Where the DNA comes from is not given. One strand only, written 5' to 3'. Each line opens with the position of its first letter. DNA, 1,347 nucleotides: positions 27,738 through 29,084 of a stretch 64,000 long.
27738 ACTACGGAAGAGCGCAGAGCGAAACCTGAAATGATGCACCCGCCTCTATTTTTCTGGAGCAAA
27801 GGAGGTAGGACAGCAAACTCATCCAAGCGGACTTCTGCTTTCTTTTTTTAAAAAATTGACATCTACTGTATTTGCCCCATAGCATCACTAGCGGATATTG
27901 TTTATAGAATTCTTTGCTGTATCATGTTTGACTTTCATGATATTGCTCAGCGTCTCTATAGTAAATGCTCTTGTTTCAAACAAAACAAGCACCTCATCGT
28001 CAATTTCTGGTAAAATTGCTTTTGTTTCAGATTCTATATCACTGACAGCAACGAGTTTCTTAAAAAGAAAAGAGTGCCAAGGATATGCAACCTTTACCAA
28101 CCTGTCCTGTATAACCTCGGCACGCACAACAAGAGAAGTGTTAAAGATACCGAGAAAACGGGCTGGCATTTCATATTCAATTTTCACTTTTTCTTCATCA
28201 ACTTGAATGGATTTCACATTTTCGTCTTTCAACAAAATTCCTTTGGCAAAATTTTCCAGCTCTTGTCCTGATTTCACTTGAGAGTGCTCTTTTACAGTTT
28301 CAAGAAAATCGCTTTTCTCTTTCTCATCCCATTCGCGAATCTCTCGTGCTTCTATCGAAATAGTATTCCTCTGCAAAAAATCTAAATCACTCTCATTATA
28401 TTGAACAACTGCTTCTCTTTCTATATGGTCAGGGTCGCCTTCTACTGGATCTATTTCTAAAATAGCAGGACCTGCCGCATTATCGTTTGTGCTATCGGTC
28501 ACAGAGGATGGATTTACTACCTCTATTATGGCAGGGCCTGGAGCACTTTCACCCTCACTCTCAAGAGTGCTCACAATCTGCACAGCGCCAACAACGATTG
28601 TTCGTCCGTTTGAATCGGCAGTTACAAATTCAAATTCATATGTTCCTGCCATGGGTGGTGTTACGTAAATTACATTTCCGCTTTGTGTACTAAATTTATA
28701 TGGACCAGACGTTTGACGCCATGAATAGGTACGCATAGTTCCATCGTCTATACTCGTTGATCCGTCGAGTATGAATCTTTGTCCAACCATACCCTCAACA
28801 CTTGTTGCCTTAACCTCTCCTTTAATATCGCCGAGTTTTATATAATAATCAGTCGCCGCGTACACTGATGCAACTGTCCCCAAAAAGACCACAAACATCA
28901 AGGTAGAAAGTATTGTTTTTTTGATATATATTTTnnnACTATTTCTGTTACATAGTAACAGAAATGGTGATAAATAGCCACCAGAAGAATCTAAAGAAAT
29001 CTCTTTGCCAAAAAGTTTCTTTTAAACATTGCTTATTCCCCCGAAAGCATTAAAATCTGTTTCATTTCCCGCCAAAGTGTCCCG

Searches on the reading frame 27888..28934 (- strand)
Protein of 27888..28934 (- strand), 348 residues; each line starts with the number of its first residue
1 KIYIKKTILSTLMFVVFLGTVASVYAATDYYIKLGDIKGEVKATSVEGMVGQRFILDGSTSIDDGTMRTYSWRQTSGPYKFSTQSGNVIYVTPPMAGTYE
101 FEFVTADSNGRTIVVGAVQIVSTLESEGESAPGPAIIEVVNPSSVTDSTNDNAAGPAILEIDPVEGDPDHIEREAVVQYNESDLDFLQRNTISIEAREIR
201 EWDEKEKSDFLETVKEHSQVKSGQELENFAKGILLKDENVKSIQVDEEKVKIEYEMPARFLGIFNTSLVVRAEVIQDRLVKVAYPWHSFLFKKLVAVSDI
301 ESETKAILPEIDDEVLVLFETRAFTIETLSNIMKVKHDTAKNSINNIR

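Call 16: search_protein_families(library=pfam, proteins=[window:27888-28934:-], max_evalue=0.00001)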
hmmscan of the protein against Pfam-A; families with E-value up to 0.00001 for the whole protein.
window:27888-28934:- (348 aa): 1 family
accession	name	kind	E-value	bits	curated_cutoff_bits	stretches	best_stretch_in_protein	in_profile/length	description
PF22352.2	K319L-like_PKD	-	1.1e-08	35.4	27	1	54-112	14-75/84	K319L-like, PKD domain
